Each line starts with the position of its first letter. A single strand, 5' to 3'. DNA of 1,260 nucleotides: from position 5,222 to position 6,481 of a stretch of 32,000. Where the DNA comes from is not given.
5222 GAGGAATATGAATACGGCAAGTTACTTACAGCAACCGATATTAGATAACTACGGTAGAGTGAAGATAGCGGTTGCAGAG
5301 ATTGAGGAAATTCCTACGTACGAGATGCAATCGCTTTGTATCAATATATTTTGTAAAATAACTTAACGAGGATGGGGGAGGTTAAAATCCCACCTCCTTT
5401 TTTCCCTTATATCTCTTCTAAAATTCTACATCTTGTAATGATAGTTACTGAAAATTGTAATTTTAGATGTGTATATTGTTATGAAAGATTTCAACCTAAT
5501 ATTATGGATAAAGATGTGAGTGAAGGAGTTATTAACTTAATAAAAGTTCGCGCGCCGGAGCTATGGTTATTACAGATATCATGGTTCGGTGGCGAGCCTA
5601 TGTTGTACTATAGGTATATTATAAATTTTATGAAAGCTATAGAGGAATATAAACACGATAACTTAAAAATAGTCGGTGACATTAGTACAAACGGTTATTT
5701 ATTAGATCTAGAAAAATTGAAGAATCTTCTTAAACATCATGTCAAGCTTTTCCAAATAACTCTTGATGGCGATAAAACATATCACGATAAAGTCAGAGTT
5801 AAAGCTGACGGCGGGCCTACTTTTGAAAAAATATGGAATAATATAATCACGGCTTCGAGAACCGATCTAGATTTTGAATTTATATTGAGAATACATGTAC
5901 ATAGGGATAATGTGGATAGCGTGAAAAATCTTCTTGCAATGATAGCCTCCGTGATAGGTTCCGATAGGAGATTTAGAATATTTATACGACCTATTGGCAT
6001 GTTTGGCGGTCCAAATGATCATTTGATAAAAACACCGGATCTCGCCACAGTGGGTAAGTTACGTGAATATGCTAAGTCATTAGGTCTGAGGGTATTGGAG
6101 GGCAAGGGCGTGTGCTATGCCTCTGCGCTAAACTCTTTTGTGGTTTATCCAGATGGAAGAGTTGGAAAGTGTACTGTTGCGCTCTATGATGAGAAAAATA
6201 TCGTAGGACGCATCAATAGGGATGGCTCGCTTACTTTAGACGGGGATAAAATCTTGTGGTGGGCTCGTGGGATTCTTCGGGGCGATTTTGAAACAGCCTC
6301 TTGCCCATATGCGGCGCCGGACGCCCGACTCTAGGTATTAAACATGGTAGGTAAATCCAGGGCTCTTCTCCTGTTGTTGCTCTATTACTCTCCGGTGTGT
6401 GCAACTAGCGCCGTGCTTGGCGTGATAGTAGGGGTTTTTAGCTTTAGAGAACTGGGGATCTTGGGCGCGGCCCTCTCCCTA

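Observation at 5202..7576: Candidate RiPP-type operon: unlisted 45-aa two-Cys peptide, twitch-like radical SAM enzyme and MFS exporter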

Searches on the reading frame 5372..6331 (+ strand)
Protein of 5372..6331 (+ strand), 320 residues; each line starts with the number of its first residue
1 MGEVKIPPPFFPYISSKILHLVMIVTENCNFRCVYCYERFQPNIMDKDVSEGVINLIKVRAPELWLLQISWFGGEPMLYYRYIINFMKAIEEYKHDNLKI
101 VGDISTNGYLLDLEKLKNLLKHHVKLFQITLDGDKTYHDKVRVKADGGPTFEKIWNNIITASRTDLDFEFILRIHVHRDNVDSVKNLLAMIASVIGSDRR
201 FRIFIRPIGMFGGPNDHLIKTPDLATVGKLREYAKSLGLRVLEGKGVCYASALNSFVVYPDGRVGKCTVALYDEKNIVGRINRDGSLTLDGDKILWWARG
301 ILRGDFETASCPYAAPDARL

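Call 3: search_protein_families(library=ncbifam, proteins=[window:5372-6331:+], max_evalue=0.1)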
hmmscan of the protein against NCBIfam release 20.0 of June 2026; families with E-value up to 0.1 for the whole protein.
window:5372-6331:+ (320 aa): 74 families (the best 25 are shown)
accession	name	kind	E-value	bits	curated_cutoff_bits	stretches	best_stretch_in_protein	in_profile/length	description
TIGR04463.1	rSAM_vs_C_rich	equivalog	5e-39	134.3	525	1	18-298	81-371/438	TIGR04463 family radical SAM/SPASM RiPP maturase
TIGR04334.1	rSAM_Clo7bot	equivalog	1.2e-33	116.4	600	1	15-192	86-263/440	radical SAM/SPASM domain Clo7bot peptide maturase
NF038107.1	rSAM_NF038107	equivalog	4.1e-32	111.5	600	1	16-191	82-263/444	Cys-every-fifth radical SAM/SPASM peptide maturase CefB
NF052473.1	rSAM_FlmE_OhkG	exception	5e-26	91.4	500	1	16-191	95-276/481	FlmE/OhkG family radical SAM/SPASM peptide maturase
NF047865.1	rSAM_PapB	equivalog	1.4e-24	87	340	1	20-186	4-170/330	PapB family radical SAM/SPASM ranthipeptide maturase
TIGR04068.1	rSAM_ocin_clost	equivalog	4.2e-23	82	500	1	13-162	78-233/462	Cys-rich peptide radical SAM maturase CcpM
NF041298.1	rSAM_mat_DynA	equivalog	1.9e-20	73.1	450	1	24-192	6-175/356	dynobactin maturation radical SAM/SPASM protein DynA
TIGR03942.1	sulfatase_rSAM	equivalog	1.3e-19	70.5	349.45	1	25-188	7-173/363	anaerobic sulfatase maturase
TIGR04280.1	geopep_mat_rSAM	hypoth_equivalog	4.3e-19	68.8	400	1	17-160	82-229/428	geopeptide radical SAM maturase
TIGR04064.1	rSAM_nif11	equivalog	2.4e-17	62.8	518.7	1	16-158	75-221/459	nif11-like peptide radical SAM maturase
NF038170.1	lachnocin_rSAM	equivalog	3e-16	59.3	550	1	15-165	72-227/440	lachnocin radical SAM maturase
NF040492.1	not_ScfB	exception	3.6e-16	59.1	855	1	20-192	96-274/450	ScfB-related radical SAM/SPASM orphan maturase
TIGR03974.1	rSAM_six_Cys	equivalog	4.2e-16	58.9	425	1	18-191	96-274/451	thioether cross-link-forming SCIFF peptide maturase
NF041707.1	rSAM_YhhB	equivalog_domain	2.8e-15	56.1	445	1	24-158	7-149/369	cyclophane-forming radical SAM/SPASM peptide maturase YhhB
TIGR03977.1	rSAM_pair_HxsC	equivalog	4.1e-15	55.4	267.9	1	19-194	25-193/292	His-Xaa-Ser system radical SAM maturase HxsC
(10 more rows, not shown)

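Call 4: search_protein_families(library=pfam, proteins=[window:5372-6331:+], max_evalue=0.1)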
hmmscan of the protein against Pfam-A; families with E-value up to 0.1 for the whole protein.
window:5372-6331:+ (320 aa): 3 families
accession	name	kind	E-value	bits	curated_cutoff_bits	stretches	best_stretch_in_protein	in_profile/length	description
PF04055.27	Radical_SAM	-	5.8e-17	62.8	29.5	1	23-189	1-164/166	Radical SAM superfamily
PF13353.11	Fer4_12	-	3.2e-05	24.7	22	1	24-134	10-116/137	4Fe-4S single cluster domain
PF22648.2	SET7_N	-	0.077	13.3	27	0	262-293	5-34/74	Histone H3 K4-specific methyltransferase SET7 N-terminal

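Call 6: find_homologous_proteins(query=window:5372-6331:+, max_evalue=0.00001)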
Query window:5372-6331:+ (320 aa): 3258 proteins with E <= 0.00001 among 4224 candidates; the best 120 are listed.
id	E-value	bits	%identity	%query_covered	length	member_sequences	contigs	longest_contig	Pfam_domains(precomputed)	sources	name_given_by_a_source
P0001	1.4e-202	690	100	93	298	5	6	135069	PF04055.28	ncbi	ncbi:MAG: radical SAM protein [Pyrobaculum sp.]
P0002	4.0e-102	360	49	96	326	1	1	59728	PF04055.28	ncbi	ncbi:MAG: radical SAM protein [Vulcanisaeta sp.]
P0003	7.0e-95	336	47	97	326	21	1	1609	PF04055.28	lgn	-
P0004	1.4e-87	312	50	93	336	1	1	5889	PF04055.28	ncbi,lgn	-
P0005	5.9e-84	300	45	97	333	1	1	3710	PF04055.28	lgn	-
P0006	3.0e-83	298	47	93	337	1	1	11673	PF04055.28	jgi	jgi:uncharacterized protein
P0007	1.9e-82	295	45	92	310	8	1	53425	PF04055.28,PF13353.12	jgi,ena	-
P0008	3.4e-81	291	42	97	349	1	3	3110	PF04055.28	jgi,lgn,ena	-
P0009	1.1e-80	289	46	91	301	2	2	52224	PF04055.28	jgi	jgi:uncharacterized protein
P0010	2.9e-80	288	44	95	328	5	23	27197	PF04055.28,PF13353.12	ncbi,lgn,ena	-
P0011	2.3e-79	285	44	95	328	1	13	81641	PF04055.28,PF13353.12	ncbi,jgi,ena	jgi:uncharacterized protein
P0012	2.8e-79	285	44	95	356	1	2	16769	PF04055.28,PF13353.12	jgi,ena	jgi:uncharacterized protein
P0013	4.7e-79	284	46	93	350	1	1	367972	PF04055.28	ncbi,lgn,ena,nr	ncbi:MAG: radical SAM protein [Deltaproteobacteria bacterium]|nr:radical SAM protein [Deltaproteobac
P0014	8.6e-79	283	43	96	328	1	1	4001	PF04055.28,PF13353.12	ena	-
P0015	1.1e-78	283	46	93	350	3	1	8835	PF04055.28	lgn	-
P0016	1.7e-78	282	43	92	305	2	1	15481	PF04055.28,PF13353.12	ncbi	-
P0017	2.3e-78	282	45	91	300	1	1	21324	PF04055.28,PF13353.12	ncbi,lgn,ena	-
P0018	3.2e-78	281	44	92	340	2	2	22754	PF04055.28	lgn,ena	-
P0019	1.3e-77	279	43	94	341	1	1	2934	PF04055.28,PF13353.12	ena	-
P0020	1.3e-77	279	42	95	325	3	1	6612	PF04055.28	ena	-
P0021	2.2e-77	279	43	96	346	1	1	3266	PF04055.28,PF13353.12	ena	-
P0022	5.6e-76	274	44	95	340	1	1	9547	PF04055.28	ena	-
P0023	5.6e-76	274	44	94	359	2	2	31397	PF04055.28,PF13353.12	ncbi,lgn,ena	-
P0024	2.5e-75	272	44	94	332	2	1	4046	PF04055.28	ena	-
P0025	9.3e-75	270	43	94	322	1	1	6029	PF04055.28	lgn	-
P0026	1.1e-74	270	43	98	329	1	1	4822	PF04055.28,PF13353.12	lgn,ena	-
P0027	1.3e-74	269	43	94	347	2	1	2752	PF04055.28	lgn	-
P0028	1.5e-74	269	41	94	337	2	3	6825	PF04055.28,PF13353.12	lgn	-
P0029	1.0e-73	267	42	98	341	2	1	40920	PF04055.28,PF13353.12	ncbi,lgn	-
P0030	3.0e-73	265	41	94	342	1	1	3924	PF04055.28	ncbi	-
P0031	3.6e-73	265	43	93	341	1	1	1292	PF04055.28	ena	-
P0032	5.5e-73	264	42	93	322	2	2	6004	PF04055.28,PF13353.12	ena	-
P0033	6.0e-73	264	43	92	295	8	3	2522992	PF04055.28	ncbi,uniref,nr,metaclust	ncbi:radical SAM protein [Saccharolobus islandicus]|uniref:Radical SAM domain protein n=2 Tax=Saccha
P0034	1.2e-72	263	42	95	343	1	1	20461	PF04055.28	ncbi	-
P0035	1.2e-72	263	42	93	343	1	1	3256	PF04055.28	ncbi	-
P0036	1.6e-72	263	41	93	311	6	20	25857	PF04055.28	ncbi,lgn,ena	-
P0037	2.9e-72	262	45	95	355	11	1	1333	PF04055.28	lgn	-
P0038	4.4e-72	261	42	94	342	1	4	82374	PF04055.28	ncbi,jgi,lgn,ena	ncbi:MAG: radical SAM protein [Terriglobia bacterium]|jgi:uncharacterized protein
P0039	5.2e-72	261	42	95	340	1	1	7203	PF04055.28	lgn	-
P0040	7.7e-72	260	44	92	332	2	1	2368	PF04055.28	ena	-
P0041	8.8e-72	260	43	96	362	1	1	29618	PF04055.28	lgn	-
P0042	2.9e-71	258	42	93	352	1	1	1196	PF04055.28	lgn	-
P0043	2.9e-71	258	43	94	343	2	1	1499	PF04055.28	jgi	jgi:uncharacterized protein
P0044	3.0e-71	258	41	94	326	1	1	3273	PF04055.28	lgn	-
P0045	3.6e-71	258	43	95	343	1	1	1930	PF04055.28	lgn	-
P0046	3.9e-71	258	41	94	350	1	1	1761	PF04055.28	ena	-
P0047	4.3e-71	258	42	93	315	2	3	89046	PF04055.28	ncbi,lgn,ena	-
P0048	4.7e-71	258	44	95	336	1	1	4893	PF04055.28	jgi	jgi:uncharacterized protein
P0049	6.1e-71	257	40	98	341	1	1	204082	PF04055.28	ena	-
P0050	6.4e-71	257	41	96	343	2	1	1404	PF04055.28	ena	-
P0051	1.4e-70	256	43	87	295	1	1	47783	PF04055.28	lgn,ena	-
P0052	1.4e-70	256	39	97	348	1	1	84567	PF04055.28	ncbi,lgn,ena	-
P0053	2.4e-70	255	40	93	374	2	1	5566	PF04055.28,PF13353.12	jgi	jgi:uncharacterized protein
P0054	2.4e-70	255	42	96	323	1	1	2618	PF04055.28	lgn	-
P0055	2.7e-70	255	40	97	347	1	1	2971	PF04055.28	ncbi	-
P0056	3.0e-70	255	44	93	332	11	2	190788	PF04055.28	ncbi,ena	-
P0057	3.3e-70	255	43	95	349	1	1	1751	PF04055.28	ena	-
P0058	3.7e-70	255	43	94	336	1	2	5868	PF04055.28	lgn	-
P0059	4.5e-70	255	41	97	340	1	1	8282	PF04055.28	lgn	-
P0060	4.5e-70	255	41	92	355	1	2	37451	PF04055.28,PF13353.12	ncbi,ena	-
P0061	5.4e-70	254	41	93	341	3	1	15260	PF04055.28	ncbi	-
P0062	7.4e-70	254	42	97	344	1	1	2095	PF04055.28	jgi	-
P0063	1.0e-69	253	41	97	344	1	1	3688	PF04055.28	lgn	-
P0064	1.1e-69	253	42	99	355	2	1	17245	PF04055.28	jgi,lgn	-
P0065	1.7e-69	253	42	94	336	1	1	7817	PF04055.28,PF13353.12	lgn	-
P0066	2.1e-69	252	42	93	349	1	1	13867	PF04055.28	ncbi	ncbi:MAG: radical SAM protein [Bacteroidota bacterium]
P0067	2.6e-69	252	40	97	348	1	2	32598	PF04055.28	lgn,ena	-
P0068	3.8e-69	252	44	93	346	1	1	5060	PF04055.28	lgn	-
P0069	3.8e-69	252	41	98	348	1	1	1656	PF04055.28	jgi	-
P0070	4.2e-69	251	41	95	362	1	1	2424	PF04055.28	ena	-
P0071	4.9e-69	251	39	95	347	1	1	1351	PF04055.28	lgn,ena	-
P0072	6.7e-69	251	42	94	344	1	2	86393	PF04055.28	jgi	jgi:uncharacterized protein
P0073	8.3e-69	250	41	92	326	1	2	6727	PF04055.28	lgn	-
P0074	1.2e-68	250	41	93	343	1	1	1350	PF04055.28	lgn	-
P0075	2.0e-68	249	41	93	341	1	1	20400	PF04055.28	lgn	-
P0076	2.9e-68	249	40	93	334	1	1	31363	PF04055.28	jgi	jgi:uncharacterized protein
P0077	3.0e-68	249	41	93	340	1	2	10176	PF04055.28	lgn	-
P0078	3.1e-68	249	39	96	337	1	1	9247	PF04055.28,PF13353.12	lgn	-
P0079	3.2e-68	249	41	96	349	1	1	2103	PF04055.28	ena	-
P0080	3.4e-68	248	40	96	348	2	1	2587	PF04055.28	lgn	-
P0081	3.5e-68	248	41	97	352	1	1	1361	PF04055.28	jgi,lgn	jgi:uncharacterized protein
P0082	3.9e-68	248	43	92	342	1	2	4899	PF04055.28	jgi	jgi:uncharacterized protein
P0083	3.9e-68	248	41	96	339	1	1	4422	PF04055.28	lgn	-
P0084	4.0e-68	248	41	93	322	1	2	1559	PF04055.28,PF13353.12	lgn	-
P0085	4.4e-68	248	41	95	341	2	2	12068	PF04055.28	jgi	-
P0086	5.6e-68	248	38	97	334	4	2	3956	PF04055.28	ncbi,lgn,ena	-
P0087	7.0e-68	247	41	93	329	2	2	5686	PF04055.28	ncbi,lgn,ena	-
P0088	9.6e-68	247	41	98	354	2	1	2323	PF04055.28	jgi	jgi:uncharacterized protein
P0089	1.1e-67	247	40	97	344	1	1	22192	PF04055.28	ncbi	-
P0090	1.3e-67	246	39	97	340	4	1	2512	PF04055.28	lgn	-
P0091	1.4e-67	246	42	93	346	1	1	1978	PF04055.28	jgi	jgi:uncharacterized protein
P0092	1.4e-67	246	41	93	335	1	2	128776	PF04055.28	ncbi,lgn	-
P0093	1.5e-67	246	41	93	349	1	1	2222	PF04055.28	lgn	-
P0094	1.5e-67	246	43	93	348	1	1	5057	PF04055.28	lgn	-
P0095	2.1e-67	246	40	94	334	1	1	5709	PF04055.28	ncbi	-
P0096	2.1e-67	246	40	93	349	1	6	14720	PF04055.28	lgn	-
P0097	2.2e-67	246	43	93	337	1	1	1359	PF04055.28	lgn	-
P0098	2.3e-67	246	40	97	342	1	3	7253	PF04055.28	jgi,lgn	jgi:uncharacterized protein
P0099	2.6e-67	246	39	93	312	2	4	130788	PF04055.28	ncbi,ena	-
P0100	4.7e-67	245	39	93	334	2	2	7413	PF04055.28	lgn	-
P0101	4.7e-67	245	38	93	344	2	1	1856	PF04055.28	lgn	-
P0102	5.8e-67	244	38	97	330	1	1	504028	PF04055.28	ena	-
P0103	6.6e-67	244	41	93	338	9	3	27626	PF04055.28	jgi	jgi:uncharacterized protein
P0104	7.6e-67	244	42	93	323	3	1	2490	PF04055.28,PF13353.12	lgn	-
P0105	7.9e-67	244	40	95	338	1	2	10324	PF04055.28,PF13353.12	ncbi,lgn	ncbi:MAG: radical SAM protein [Gammaproteobacteria bacterium]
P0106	8.0e-67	244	41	97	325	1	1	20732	PF04055.28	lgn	-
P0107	9.8e-67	244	41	93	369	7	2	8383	PF04055.28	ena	-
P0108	1.2e-66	243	41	93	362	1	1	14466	PF04055.28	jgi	jgi:uncharacterized protein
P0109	1.2e-66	243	42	95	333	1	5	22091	PF04055.28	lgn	-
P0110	1.2e-66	243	40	95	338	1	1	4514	PF04055.28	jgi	jgi:uncharacterized protein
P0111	1.3e-66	243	39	93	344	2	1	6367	PF04055.28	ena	-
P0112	1.6e-66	243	40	98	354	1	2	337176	PF04055.28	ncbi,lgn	-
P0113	1.7e-66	243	39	93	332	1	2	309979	PF04055.28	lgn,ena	-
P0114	1.8e-66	243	40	93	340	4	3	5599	PF04055.28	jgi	jgi:uncharacterized protein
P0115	2.2e-66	242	40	96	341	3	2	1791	PF04055.28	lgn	-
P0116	2.2e-66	242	40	95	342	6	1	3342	PF04055.28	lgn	-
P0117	2.4e-66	242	40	96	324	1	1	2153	PF04055.28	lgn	-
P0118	2.8e-66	242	41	93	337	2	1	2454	PF04055.28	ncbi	-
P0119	2.8e-66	242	42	92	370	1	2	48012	PF04055.28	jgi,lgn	jgi:uncharacterized protein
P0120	2.9e-66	242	40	93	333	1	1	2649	PF04055.28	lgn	-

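Call 7: search_protein_families(library=padloc, proteins=[window:5372-6331:+], max_evalue=0.1)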
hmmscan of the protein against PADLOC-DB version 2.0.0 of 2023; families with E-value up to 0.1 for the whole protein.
window:5372-6331:+ (320 aa): 2 families
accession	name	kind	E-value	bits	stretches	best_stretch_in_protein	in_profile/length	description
PDLC02903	pVip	-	4.7e-13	47.2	1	23-135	4-104/257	Viperins not associated with kinases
PDLC02904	pVip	-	1.2e-10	39.4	1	25-181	9-154/262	Viperins associated with kinases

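Call 8: find_encoding_contigs(protein=P0001, flank=8000, max_places=4)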
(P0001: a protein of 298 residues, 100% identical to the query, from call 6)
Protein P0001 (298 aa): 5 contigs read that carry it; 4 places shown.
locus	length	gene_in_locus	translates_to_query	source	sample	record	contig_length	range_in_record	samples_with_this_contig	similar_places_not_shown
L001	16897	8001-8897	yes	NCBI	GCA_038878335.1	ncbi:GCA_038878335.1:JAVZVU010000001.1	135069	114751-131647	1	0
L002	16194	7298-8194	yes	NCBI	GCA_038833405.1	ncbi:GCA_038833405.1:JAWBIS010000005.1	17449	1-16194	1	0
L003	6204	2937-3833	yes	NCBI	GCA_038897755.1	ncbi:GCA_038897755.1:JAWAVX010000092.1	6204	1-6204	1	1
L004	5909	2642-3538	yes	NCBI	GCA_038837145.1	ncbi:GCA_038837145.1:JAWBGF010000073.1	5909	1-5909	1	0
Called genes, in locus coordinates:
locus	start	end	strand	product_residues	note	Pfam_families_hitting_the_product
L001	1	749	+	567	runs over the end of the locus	PF00496:SBP_bac_5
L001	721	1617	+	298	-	-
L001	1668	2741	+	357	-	PF00528:BPD_transp_1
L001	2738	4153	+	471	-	PF00528:BPD_transp_1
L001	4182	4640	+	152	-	PF00416:Ribosomal_S13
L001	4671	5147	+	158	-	PF01479:S4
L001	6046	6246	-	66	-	-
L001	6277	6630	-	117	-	-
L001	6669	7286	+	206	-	PF01904:DUF72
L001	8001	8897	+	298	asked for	PF04055:Radical_SAM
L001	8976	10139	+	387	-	PF07690:MFS_1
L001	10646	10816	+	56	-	-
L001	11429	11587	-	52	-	PF03604:Zn_ribbon_RPAB4 (faint)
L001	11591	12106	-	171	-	PF01467:CTP_transf_like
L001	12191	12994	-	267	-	PF00491:Arginase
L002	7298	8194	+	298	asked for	PF04055:Radical_SAM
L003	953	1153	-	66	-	-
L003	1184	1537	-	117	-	-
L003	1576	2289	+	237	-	PF01904:DUF72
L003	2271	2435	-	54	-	-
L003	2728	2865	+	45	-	-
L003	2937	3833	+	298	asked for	PF04055:Radical_SAM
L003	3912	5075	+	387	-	PF07690:MFS_1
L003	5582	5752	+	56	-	-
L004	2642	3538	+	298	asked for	PF04055:Radical_SAM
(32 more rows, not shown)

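Call 9: find_encoding_contigs(protein=P0002, flank=8000, max_places=3)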
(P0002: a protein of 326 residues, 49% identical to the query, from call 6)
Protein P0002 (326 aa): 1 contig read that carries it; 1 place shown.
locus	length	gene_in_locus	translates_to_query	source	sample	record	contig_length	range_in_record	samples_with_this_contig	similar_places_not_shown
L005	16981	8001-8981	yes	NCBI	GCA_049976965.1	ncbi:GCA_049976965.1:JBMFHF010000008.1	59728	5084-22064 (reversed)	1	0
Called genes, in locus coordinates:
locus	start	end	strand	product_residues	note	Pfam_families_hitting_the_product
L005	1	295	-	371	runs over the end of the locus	PF02562:PhoH, PF07650:KH_2 (weak)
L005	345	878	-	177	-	PF18306:LDcluster4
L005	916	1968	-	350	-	PF17835:NOG1_N, PF01926:MMR_HSR1, PF02421:FeoB_N, PF06858:NOG1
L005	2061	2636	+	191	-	PF06197:DUF998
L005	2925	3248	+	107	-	PF04014:MazE_antitoxin (weak)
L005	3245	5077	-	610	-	PF09852:DUF2079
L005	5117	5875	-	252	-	PF00149:Metallophos, PF12850:Metallophos_2 (weak)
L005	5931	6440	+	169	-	PF00583:Acetyltransf_1, PF13673:Acetyltransf_10, PF13508:Acetyltransf_7, PF08445:FR47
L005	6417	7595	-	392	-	PF00070:Pyr_redox (faint), PF07992:Pyr_redox_2, PF13454:NAD_binding_9 (faint), PF21706:FCSD_central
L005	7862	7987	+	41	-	-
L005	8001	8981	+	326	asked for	PF04055:Radical_SAM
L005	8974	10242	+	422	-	PF07690:MFS_1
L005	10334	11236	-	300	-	PF00753:Lactamase_B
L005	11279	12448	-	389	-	PF01053:Cys_Met_Meta_PP, PF00266:Aminotran_5 (weak)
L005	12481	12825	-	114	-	PF14748:P5CR_dimer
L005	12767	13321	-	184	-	PF02558:ApbA, PF03446:NAD_binding_2 (faint), PF03807:F420_oxidored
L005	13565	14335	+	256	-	PF12850:Metallophos_2 (faint)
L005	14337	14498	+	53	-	-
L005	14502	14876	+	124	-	PF12644:DUF3782, PF07788:PDDEXK_10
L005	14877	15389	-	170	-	PF06195:DUF996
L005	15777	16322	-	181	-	PF05942:PaREP1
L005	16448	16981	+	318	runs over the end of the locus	PF00248:Aldo_ket_red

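Call 12: find_encoding_contigs(protein=P0033, flank=6000, max_places=3)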
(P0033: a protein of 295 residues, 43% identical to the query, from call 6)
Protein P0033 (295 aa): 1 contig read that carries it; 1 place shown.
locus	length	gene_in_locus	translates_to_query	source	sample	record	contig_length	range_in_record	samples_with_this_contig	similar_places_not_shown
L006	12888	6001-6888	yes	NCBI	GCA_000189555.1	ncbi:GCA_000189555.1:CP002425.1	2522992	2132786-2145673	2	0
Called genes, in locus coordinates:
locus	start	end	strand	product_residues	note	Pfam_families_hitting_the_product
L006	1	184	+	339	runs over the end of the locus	PF02463:SMC_N (weak), PF00005:ABC_tran, PF13304:AAA_21 (faint), PF08352:oligo_HPY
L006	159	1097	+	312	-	PF00005:ABC_tran, PF13304:AAA_21 (weak), PF08352:oligo_HPY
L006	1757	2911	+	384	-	PF07690:MFS_1 (weak)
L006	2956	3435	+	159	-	PF22769:DCD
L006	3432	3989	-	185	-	-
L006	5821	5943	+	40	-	-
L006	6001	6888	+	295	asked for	PF04055:Radical_SAM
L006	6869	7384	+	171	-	-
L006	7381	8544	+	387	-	-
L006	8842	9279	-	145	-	PF01850:PIN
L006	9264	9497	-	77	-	PF04014:MazE_antitoxin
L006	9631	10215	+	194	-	PF00376:MerR, PF12728:HTH_17, PF13411:MerR_1 (weak), PF00239:Resolvase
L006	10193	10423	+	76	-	-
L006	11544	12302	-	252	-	PF12644:DUF3782, PF07788:PDDEXK_10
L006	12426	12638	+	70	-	-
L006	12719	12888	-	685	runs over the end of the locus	PF01315:Ald_Xan_dh_C, PF02738:MoCoBD_1, PF20256:MoCoBD_2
